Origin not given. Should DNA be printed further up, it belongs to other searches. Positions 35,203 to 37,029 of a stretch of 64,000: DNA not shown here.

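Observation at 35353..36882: Ser/Thr kinase fused to a bacteriohemerythrin domain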

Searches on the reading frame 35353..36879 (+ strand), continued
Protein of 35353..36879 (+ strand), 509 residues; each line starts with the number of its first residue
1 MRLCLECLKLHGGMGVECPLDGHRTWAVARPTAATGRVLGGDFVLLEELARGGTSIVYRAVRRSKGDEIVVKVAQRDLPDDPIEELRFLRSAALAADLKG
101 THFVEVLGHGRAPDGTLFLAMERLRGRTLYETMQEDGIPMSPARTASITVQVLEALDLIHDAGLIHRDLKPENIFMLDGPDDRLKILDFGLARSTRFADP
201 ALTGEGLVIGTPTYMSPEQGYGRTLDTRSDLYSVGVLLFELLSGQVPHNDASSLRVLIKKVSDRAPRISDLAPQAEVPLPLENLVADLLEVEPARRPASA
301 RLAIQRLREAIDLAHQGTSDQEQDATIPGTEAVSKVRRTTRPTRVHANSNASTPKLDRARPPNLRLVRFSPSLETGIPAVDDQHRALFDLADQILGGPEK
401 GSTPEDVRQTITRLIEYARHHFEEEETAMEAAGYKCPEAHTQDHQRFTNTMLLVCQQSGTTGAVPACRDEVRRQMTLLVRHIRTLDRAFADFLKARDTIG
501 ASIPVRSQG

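Call 43: find_homologous_proteins(query=A2, max_evalue=1e-20)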
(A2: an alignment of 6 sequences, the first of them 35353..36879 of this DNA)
Query A2 (6 sequences) (509 aa, profile of the alignment): 6570 proteins with E <= 1e-20 among 8000 candidates; the best 120 are listed.
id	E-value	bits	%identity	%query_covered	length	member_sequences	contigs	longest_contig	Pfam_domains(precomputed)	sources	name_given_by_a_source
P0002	4.8e-237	806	48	99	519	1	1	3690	PF01814.29,PF07714.24,PF00069.32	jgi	-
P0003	1.8e-231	787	40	97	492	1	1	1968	PF07714.24,PF00069.32,PF03109.23,PF01636.30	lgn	-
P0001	1.9e-204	698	100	89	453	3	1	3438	PF01814.29,PF07714.24,PF00069.32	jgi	jgi:hemerythrin-like metal-binding protein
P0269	1.9e-138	480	37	56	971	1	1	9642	PF07714.24,PF00069.32,PF03109.23,PF17667.8,PF01636.30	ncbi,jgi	jgi:serine/threonine protein kinase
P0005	5.1e-135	469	38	52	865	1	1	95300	PF07714.24,PF00069.32,PF03109.23,PF17667.8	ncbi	-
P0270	9.4e-127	442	37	53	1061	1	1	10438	PF07714.24,PF00069.32,PF26549.1,PF03109.23,PF14531.13,PF26550.2,PF07676.19,PF17667.8,PF01636.30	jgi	jgi:serine/threonine protein kinase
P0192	4.1e-126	440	34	72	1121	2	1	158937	PF06293.21,PF07714.24,PF00069.32,PF03109.23,PF19974.6,PF17667.8,PF01636.30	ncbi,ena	-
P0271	9.0e-124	432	33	55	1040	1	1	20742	PF06293.21,PF07714.24,PF00069.32,PF03109.23,PF17667.8,PF01636.30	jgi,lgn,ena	jgi:serine/threonine protein kinase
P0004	2.7e-122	427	35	52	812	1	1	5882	PF06293.21,PF07714.24,PF00069.32,PF03109.23,PF17667.8,PF01636.30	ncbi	-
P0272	2.6e-120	421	37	50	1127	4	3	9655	PF13431.13,PF13414.13,PF13428.13,PF14559.13,PF06293.21,PF07714.24,PF00069.32,PF00515.35,PF03109.23,PF12895.14,PF13424.13,PF13432.13,PF13181.13,PF07719.24,PF01636.30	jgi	jgi:eukaryotic-like serine/threonine-protein kinase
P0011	1.7e-118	415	35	49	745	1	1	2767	PF06293.21,PF07714.24,PF00069.32,PF03109.23,PF14531.13,PF01163.29,PF17667.8,PF01636.30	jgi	jgi:serine/threonine protein kinase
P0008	1.6e-116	408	38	54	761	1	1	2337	PF06293.21,PF07714.24,PF00069.32,PF03109.23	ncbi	ncbi:MAG TPA: serine/threonine-protein kinase, partial [Polyangia bacterium]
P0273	1.2e-115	405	33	54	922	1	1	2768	PF07714.24,PF00069.32,PF25174.2,PF26549.1,PF00930.28,PF03109.23,PF14531.13,PF26550.2,PF07676.19,PF17667.8,PF01636.30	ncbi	ncbi:MAG: protein kinase domain-containing protein, partial [Thermoanaerobaculia bacterium]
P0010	4.1e-115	403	38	43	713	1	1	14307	PF06293.21,PF07714.24,PF00069.32,PF03109.23,PF14531.13,PF17667.8,PF01636.30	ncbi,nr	ncbi:MAG: protein kinase [Polyangiaceae bacterium]|nr:protein kinase [Polyangiaceae bacterium]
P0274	4.3e-114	400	36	55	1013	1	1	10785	PF06293.21,PF07714.24,PF00069.32,PF03109.23,PF01636.30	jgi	jgi:serine/threonine protein kinase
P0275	6.0e-114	400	33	52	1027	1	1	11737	PF06293.21,PF07714.24,PF00069.32,PF03109.23,PF14531.13,PF01163.29,PF01636.30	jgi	jgi:serine/threonine protein kinase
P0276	1.9e-113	398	37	51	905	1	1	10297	PF06293.21,PF07714.24,PF00069.32,PF03109.23,PF01636.30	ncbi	-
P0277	3.1e-113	397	37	54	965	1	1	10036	PF07714.24,PF00069.32,PF03109.23,PF01636.30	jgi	jgi:eukaryotic-like serine/threonine-protein kinase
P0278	7.7e-113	396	36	52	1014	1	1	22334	PF06293.21,PF07714.24,PF00069.32,PF03109.23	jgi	jgi:serine/threonine-protein kinase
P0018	1.5e-112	395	37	40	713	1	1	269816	PF07714.24,PF00069.32,PF03109.23,PF14531.13,PF17667.8,PF01636.30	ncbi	-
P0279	2.3e-112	394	34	52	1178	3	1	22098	PF03704.24,PF13414.13,PF13374.13,PF07714.24,PF00069.32,PF11846.15,PF00515.35,PF13424.13,PF07719.24,PF01636.30,PF13174.13,PF13431.13,PF23914.2,PF13176.13,PF13428.13,PF01163.29,PF14559.13,PF06293.21,PF13371.13,PF03109.23,PF12895.14,PF21033.5,PF13432.13,PF13181.13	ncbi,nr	ncbi:MAG TPA: protein kinase [Bryobacteraceae bacterium]|nr:protein kinase [Bryobacteraceae bacteriu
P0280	5.6e-112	393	32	52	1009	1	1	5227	PF06293.21,PF07714.24,PF00069.32,PF03109.23,PF01163.29,PF01636.30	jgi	jgi:serine/threonine protein kinase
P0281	7.9e-112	393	32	52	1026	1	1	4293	PF06293.21,PF07714.24,PF00069.32,PF03109.23,PF14531.13,PF01163.29,PF01636.30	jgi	jgi:serine/threonine protein kinase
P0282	7.4e-110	386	38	51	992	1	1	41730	PF06293.21,PF07714.24,PF00069.32,PF03109.23,PF01636.30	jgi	jgi:serine/threonine protein kinase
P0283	9.7e-110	386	38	71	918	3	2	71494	PF07714.24,PF00069.32,PF00027.36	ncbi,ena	-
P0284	6.3e-109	383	40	52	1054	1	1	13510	PF06293.21,PF07714.24,PF00069.32,PF03109.23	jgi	jgi:serine/threonine protein kinase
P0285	1.4e-107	379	36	52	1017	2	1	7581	PF06293.21,PF07714.24,PF00069.32,PF03109.23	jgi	-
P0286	3.1e-107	377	40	38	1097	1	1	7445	PF13428.13,PF14559.13,PF06293.21,PF07714.24,PF00069.32,PF00515.35,PF03109.23,PF14531.13,PF13432.13,PF13181.13,PF07719.24,PF01636.30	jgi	-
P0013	5.0e-107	377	41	58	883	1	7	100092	PF07714.24,PF00069.32,PF00027.36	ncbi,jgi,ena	jgi:CRP-like cAMP-binding protein/tRNA A-37 threonylcarbamoyl transferase component Bud32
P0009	3.0e-106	374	36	52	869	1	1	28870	PF06293.21,PF07714.24,PF00069.32,PF03109.23,PF17667.8,PF01636.30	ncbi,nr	ncbi:MAG: serine/threonine protein kinase [Deltaproteobacteria bacterium]|nr:MAG: serine/threonine p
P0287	2.2e-105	371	41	62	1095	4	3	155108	PF06293.21,PF07714.24,PF00069.32,PF03109.23,PF01636.30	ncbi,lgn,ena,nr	ncbi:MAG: serine/threonine protein kinase [Deltaproteobacteria bacterium]|nr:serine/threonine protei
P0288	2.3e-105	371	38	72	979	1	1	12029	PF06293.21,PF07714.24,PF00069.32,PF03109.23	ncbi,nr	ncbi:MAG: protein kinase, partial [Deltaproteobacteria bacterium]|nr:protein kinase [Deltaproteobact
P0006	2.9e-105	371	38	51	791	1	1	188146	PF06293.21,PF07714.24,PF00069.32,PF03109.23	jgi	jgi:serine/threonine-protein kinase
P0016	6.4e-105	370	37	51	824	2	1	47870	PF06293.21,PF07714.24,PF00069.32,PF03109.23,PF14531.13,PF01163.29,PF01636.30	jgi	jgi:serine/threonine-protein kinase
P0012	6.6e-105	370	42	61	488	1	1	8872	PF07714.24,PF00069.32,PF01636.30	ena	-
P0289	1.6e-104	369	35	50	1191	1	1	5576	PF07714.24,PF00069.32,PF26549.1,PF00930.28,PF26550.2,PF07676.19,PF01636.30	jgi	jgi:serine/threonine protein kinase/Tol biopolymer transport system component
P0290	1.3e-103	365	33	55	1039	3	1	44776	PF07714.24,PF00069.32,PF03109.23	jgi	jgi:serine/threonine protein kinase/tetratricopeptide (TPR) repeat protein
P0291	2.4e-103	365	35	50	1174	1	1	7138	PF25174.2,PF00930.28,PF23381.2,PF07676.19,PF17667.8,PF08450.19,PF06293.21,PF07714.24,PF00069.32,PF26549.1,PF03109.23,PF14531.13,PF26550.2,PF25460.2,PF19283.5,PF01636.30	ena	-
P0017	2.9e-100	354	40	58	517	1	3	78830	PF07714.24,PF00069.32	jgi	jgi:serine/threonine-protein kinase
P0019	4.2e-99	351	42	61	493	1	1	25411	PF07714.24,PF00069.32,PF01636.30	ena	-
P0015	9.4e-99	349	40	61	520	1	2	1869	PF07714.24,PF00069.32,PF03109.23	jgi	-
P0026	1.9e-98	348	35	52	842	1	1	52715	PF13414.13,PF13428.13,PF17667.8,PF14559.13,PF06293.21,PF07714.24,PF00069.32,PF03109.23,PF13424.13,PF13432.13,PF07719.24,PF01636.30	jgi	jgi:serine/threonine protein kinase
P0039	2.8e-98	348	35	41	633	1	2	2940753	PF06293.21,PF07714.24,PF00069.32,PF03109.23,PF14531.13,PF01636.30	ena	-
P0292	5.1e-97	344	36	49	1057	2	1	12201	PF06293.21,PF07714.24,PF00069.32,PF01926.30,PF03109.23,PF00350.30,PF17667.8,PF01636.30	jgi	jgi:serine/threonine protein kinase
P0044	1.1e-96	343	32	56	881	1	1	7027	PF06293.21,PF07714.24,PF00069.32,PF03109.23,PF14531.13,PF17667.8,PF01636.30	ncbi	-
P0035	1.2e-96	343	35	55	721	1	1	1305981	PF07714.24,PF00069.32,PF01551.30,PF03109.23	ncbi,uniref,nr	ncbi:protein kinase [Streptomyces sp. NBC_01408]|uniref:protein kinase domain-containing protein n=1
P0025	7.9e-96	340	36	71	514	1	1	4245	PF07714.24,PF00069.32,PF01636.30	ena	-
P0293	1.7e-94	335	36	52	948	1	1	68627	PF07714.24,PF00069.32,PF03109.23,PF14531.13,PF17667.8,PF01636.30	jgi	jgi:eukaryotic-like serine/threonine-protein kinase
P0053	1.9e-93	332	38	46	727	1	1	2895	PF07714.24,PF00069.32,PF03109.23,PF14531.13,PF17667.8,PF01636.30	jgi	jgi:serine/threonine-protein kinase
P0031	2.4e-93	332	42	52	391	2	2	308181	PF07714.24,PF00069.32,PF03109.23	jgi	-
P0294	2.0e-92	329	37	51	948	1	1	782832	PF07714.24,PF00069.32,PF03109.23,PF17667.8,PF01636.30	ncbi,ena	-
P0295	3.6e-92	328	31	53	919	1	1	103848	PF06293.21,PF07714.24,PF00069.32,PF03109.23,PF01636.30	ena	-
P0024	4.2e-91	324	38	59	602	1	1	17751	PF07714.24,PF00069.32,PF03109.23,PF01636.30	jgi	jgi:serine/threonine protein kinase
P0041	1.5e-90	322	39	52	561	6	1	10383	PF07714.24,PF00069.32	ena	-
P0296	7.0e-90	320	33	54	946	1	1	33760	PF07714.24,PF00069.32,PF03109.23,PF14531.13,PF01636.30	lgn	-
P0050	1.5e-89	319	38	59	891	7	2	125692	PF07714.24,PF00069.32,PF13240.12,PF12773.14,PF03109.23,PF13424.13,PF01636.30,PF13191.13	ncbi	-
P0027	3.5e-89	318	38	63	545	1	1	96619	PF07714.24,PF00069.32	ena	-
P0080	3.9e-89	318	34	53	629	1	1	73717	PF07714.24,PF00069.32,PF03109.23,PF01636.30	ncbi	-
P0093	3.0e-88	315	38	61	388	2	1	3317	PF07714.24,PF00069.32,PF03109.23,PF01636.30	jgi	-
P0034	3.7e-88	315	39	60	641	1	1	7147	PF07714.24,PF00069.32,PF08308.18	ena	-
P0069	8.4e-88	313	36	54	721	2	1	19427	PF07714.24,PF00069.32,PF01551.30,PF03109.23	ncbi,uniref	ncbi:protein kinase domain-containing protein [Streptomyces tibetensis]|uniref:protein kinase domain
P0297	1.0e-87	313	39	59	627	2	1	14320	PF07714.24,PF00069.32,PF08308.18,PF01636.30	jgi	jgi:serine/threonine protein kinase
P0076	9.7e-87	310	36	62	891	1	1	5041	PF07714.24,PF00069.32,PF12773.14,PF03109.23,PF13424.13,PF13401.13,PF01636.30,PF13191.13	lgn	-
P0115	1.0e-86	310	39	59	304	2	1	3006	PF07714.24,PF00069.32,PF03109.23,PF01636.30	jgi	-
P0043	1.8e-86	309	33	64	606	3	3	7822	PF06293.21,PF07714.24,PF00069.32,PF03109.23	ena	-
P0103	3.7e-86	308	38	59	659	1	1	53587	PF07714.24,PF00069.32,PF01636.30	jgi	jgi:serine/threonine-protein kinase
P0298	7.8e-86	307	33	60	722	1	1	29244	PF07714.24,PF00069.32,PF01551.30,PF03109.23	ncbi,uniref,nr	ncbi:protein kinase domain-containing protein [Streptomyces europaeiscabiei]|uniref:protein kinase d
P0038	1.2e-85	306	42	53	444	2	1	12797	PF07714.24,PF00069.32,PF03109.23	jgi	jgi:hypothetical protein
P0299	2.2e-84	302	36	54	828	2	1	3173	PF07714.24,PF00069.32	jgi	-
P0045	2.4e-84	302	42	52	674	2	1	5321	PF07714.24,PF00069.32,PF03109.23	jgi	jgi:serine/threonine protein kinase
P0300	1.1e-83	300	38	58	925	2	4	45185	PF07714.24,PF00069.32,PF03109.23,PF13424.13,PF01636.30,PF13191.13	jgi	jgi:hypothetical protein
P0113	1.2e-83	300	36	66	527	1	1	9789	PF07714.24,PF00069.32,PF03109.23,PF01636.30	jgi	jgi:serine/threonine protein kinase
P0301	2.7e-83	298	38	61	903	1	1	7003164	PF07714.24,PF00069.32,PF13240.12,PF12773.14,PF03109.23,PF13424.13,PF13248.12,PF13191.13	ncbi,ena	-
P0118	3.5e-83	298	34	61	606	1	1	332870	PF06293.21,PF07714.24,PF00069.32,PF03109.23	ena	-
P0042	5.0e-83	298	41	53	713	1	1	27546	PF07714.24,PF00069.32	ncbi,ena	-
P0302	7.1e-83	297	36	59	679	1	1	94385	PF07714.24,PF00069.32,PF08308.18,PF01636.30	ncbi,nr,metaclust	ncbi:MAG: hypothetical protein A2V77_10440 [Anaeromyxobacter sp. RBG_16_69_14]|nr:MAG: hypothetical 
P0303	1.7e-82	296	41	51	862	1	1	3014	PF07714.24,PF00069.32,PF03109.23,PF17667.8,PF01636.30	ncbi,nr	ncbi:protein kinase, partial [Myxococcota bacterium]|nr:protein kinase [Myxococcota bacterium]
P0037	5.3e-82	294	38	57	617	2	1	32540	PF07714.24,PF00069.32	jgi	jgi:serine/threonine protein kinase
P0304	1.9e-81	292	40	56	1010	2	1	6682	PF07714.24,PF00069.32,PF13240.12,PF12773.14,PF03109.23,PF13401.13,PF13248.12,PF13191.13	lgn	-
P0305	2.0e-81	292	40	54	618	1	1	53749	PF07714.24,PF00069.32,PF03109.23,PF01636.30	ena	-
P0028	3.2e-81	292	41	55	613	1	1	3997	PF07714.24,PF00069.32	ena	-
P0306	4.9e-81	291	40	52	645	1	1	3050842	PF07714.24,PF00069.32,PF08308.18,PF01636.30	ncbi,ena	-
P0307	1.1e-80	290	36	60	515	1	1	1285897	PF07714.24,PF00069.32,PF01636.30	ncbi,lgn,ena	-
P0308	1.9e-80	289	36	59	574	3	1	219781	PF06293.21,PF07714.24,PF00069.32,PF03109.23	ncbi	ncbi:MAG: protein kinase [Polyangiaceae bacterium]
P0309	2.9e-80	288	38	56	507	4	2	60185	PF07714.24,PF00069.32,PF01636.30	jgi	-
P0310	4.6e-80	288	39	54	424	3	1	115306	PF07714.24,PF00069.32,PF03109.23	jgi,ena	-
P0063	4.8e-80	288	34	61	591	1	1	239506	PF07714.24,PF00069.32,PF03109.23,PF01636.30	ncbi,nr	ncbi:MAG: protein kinase [Deltaproteobacteria bacterium]|nr:protein kinase [Deltaproteobacteria bact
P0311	6.4e-80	287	36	59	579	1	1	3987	PF06293.21,PF07714.24,PF00069.32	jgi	jgi:eukaryotic-like serine/threonine-protein kinase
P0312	7.5e-80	287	40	54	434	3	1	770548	PF07714.24,PF00069.32,PF03109.23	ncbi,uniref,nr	ncbi:serine/threonine-protein kinase [Vitiosangium sp. GDMCC 1.1324]|uniref:serine/threonine-protein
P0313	7.5e-80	287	32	55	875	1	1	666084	PF07714.24,PF00069.32,PF01636.30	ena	-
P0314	8.8e-80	287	34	60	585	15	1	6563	PF06293.21,PF07714.24,PF00069.32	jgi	-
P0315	9.1e-80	287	38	54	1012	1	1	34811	PF07714.24,PF00069.32,PF17874.8,PF03109.23,PF13424.13,PF13401.13,PF01636.30,PF13191.13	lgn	-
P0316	1.6e-79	286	37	58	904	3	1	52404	PF07714.24,PF00069.32,PF13240.12,PF12773.14,PF03109.23,PF24463.2,PF13424.13,PF13248.12,PF01636.30,PF13191.13,PF13374.13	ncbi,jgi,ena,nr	ncbi:MAG TPA: protein kinase [Polyangiaceae bacterium]|nr:protein kinase [Polyangiaceae bacterium]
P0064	1.7e-79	286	40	54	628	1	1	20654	PF06293.21,PF07714.24,PF00069.32,PF03109.23,PF13432.13,PF01636.30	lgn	-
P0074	2.0e-79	286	37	58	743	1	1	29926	PF07714.24,PF00069.32,PF03109.23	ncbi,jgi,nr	ncbi:MAG TPA: serine/threonine-protein kinase [Myxococcota bacterium]|jgi:hypothetical protein|nr:se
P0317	2.2e-79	286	39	61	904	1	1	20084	PF07714.24,PF00069.32,PF01636.30,PF13191.13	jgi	jgi:serine/threonine protein kinase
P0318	2.6e-79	285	40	52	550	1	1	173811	PF07714.24,PF00069.32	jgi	jgi:serine/threonine protein kinase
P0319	5.1e-79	284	34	78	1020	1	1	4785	PF18912.7,PF07714.24,PF00069.32,PF13240.12,PF17874.8,PF12773.14,PF03109.23,PF13424.13,PF13248.12,PF07719.24,PF13191.13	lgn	-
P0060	5.8e-79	284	42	52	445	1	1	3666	PF07714.24,PF00069.32,PF03109.23,PF01636.30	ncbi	ncbi:MAG: serine/threonine-protein kinase, partial [Persicimonas sp.]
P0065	8.5e-79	284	42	52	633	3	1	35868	PF07714.24,PF00069.32,PF03109.23,PF01636.30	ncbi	ncbi:MAG: serine/threonine-protein kinase [Persicimonas sp.]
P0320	1.1e-78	283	39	50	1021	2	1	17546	PF18912.7,PF07714.24,PF00069.32,PF13240.12,PF17874.8,PF12773.14,PF03109.23,PF13424.13,PF13248.12,PF07719.24,PF13191.13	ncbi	-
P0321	1.2e-78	283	36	69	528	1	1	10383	PF07714.24,PF00069.32,PF03109.23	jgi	jgi:serine/threonine-protein kinase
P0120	2.0e-78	282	36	61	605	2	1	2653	PF07714.24,PF00069.32,PF03109.23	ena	-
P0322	2.1e-78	282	37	60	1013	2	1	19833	PF07714.24,PF00069.32,PF13240.12,PF13191.13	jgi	jgi:serine/threonine-protein kinase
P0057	2.5e-78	282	36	69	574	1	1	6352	PF07714.24,PF00069.32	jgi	jgi:serine/threonine-protein kinase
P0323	2.9e-78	282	36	60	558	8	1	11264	PF07714.24,PF00069.32,PF26309.1,PF03109.23,PF01636.30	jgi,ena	-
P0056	3.0e-78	282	38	54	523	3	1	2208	PF07714.24,PF00069.32,PF01636.30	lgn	-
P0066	3.8e-78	281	36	59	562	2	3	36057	PF06293.21,PF07714.24,PF00069.32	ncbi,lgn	-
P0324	4.6e-78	281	37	60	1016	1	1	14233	PF07714.24,PF00069.32,PF12773.14,PF13424.13,PF13191.13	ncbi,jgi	jgi:tetratricopeptide (TPR) repeat protein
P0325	9.2e-78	280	35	54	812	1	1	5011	PF06293.21,PF07714.24,PF00069.32,PF03109.23,PF01636.30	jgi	jgi:eukaryotic-like serine/threonine-protein kinase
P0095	9.8e-78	280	42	54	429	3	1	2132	PF07714.24,PF00069.32,PF03109.23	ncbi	-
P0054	9.9e-78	280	38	54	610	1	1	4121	PF14559.13,PF07714.24,PF00069.32,PF03109.23,PF13432.13,PF07719.24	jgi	jgi:serine/threonine-protein kinase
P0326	1.1e-77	280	39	54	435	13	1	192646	PF07714.24,PF00069.32,PF03109.23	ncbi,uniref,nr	ncbi:protein kinase domain-containing protein [Archangium sp.]|uniref:protein kinase domain-containi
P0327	1.4e-77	280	39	58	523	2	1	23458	PF07714.24,PF00069.32,PF03109.23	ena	-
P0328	1.5e-77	280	38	54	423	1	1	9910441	PF07714.24,PF00069.32,PF03109.23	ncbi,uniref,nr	ncbi:serine/threonine-protein kinase [Melittangium boletus]|uniref:non-specific serine/threonine pro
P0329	1.5e-77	280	39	56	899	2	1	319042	PF07714.24,PF00069.32,PF03109.23,PF01636.30,PF13191.13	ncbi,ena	-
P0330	2.5e-77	279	36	65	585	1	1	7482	PF07714.24,PF00069.32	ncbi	-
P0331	3.7e-77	278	40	56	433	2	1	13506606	PF07714.24,PF00069.32,PF03109.23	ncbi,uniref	ncbi:protein kinase domain-containing protein [Archangium lansingense]|uniref:protein kinase domain-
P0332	4.0e-77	278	35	55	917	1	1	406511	PF07714.24,PF00069.32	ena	-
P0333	4.8e-77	278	35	65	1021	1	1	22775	PF18912.7,PF07714.24,PF00069.32,PF13240.12,PF17874.8,PF12773.14,PF03109.23,PF13424.13,PF13401.13,PF07719.24,PF13191.13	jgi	jgi:serine/threonine protein kinase/tetratricopeptide (TPR) repeat protein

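Call 44: find_related_loci(query=A2, collection=genome_contigs, flank=10000)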
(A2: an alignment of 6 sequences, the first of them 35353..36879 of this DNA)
Query A2 (509 aa) in genome_contigs; peptide patterns used: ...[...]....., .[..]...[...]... (x = any residue, [..] = any of these).
600 stretches matched a pattern (row limit reached: there are more); 599 encode a relative of the query (tblastn E <= 1e-3); the best 80 are kept; 80 distinct loci.
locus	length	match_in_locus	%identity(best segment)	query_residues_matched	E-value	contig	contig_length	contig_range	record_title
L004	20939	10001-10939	38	36-344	2e-54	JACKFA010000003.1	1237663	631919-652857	MAG: Deltaproteobacteria bacterium isolate HK-STAS-MYXO-48 HK-STAS-MYXO-48_3, whole genome shotgun sequence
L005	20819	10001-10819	39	31-312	1e-47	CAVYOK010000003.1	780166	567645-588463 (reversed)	MAG: uncultured Actinomycetes bacterium isolate MFD09206.bin.1.210 genome assembly, contig: contig_1443, whole genome sh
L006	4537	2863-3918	33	1-349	3e-45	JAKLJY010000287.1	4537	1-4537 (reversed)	MAG: Myxococcota bacterium isolate MAG.78 MAG.78-NODE_287_length_4537_cov_6.113004, whole genome shotgun sequence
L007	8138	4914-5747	38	33-312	1e-44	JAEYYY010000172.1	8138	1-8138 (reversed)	MAG: Proteobacteria bacterium isolate OH_CBlB_71 k127_3674339, whole genome shotgun sequence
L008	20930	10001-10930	38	30-333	4e-44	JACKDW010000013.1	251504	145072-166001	MAG: Myxococcales bacterium isolate HK-STAS-MYXO-17 HK-STAS-MYXO-17_13, whole genome shotgun sequence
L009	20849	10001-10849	38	27-307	1e-43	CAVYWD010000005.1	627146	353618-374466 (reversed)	MAG: uncultured delta proteobacterium isolate MFD01476.bin.1.33 genome assembly, contig: contig_51940, whole genome shot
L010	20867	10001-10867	36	10-311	2e-43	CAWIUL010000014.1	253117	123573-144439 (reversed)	MAG: uncultured delta proteobacterium isolate MFD01872.bin.1.328 genome assembly, contig: contig_56590, whole genome sho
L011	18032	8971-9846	40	26-314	6e-44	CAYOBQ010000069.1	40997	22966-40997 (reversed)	MAG TPA_asm: uncultured Nannocystaceae bacterium isolate SRP077602_co1_395 genome assembly, contig: NODE_2509_length_409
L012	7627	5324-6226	37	12-307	3e-42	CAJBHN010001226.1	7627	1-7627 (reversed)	MAG: uncultured Myxococcales bacterium isolate Loc090402-4m_bin-0916 genome assembly, contig: bin-0916:1226/1274, whole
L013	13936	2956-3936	34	30-364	1e-41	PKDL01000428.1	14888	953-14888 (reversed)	MAG: Proteobacteria bacterium isolate Deltapro1 c_000000001872, whole genome shotgun sequence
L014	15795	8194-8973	40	43-308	6e-41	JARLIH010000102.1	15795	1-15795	MAG: Isosphaeraceae bacterium isolate MAG_BA398 MetaBAT2_Bin_398_Anoxic_k141_593416, whole genome shotgun sequence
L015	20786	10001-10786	38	35-300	9e-41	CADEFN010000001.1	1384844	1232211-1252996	MAG: uncultured Gemmatimonadetes bacterium isolate Gemmatimonadetes sp. RBC101 genome assembly, contig: MAG101_1, whole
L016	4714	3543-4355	35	41-311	2e-40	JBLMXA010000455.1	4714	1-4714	MAG: Acidobacteriota bacterium isolate MAG268 PRJNA957066_bin48_renamed_454, whole genome shotgun sequence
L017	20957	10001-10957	35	36-342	1e-40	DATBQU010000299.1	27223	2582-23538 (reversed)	MAG TPA_asm: Polyangiaceae bacterium isolate SMAG_U4111 k141_902208, whole genome shotgun sequence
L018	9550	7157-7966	35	35-313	4e-40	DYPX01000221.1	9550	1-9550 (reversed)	MAG TPA_asm: Caldilinea aerophila isolate SulCav_GS10_10_2_45_229 SulCav_GS10_10_13230_length_9550_cov_203_718378, whole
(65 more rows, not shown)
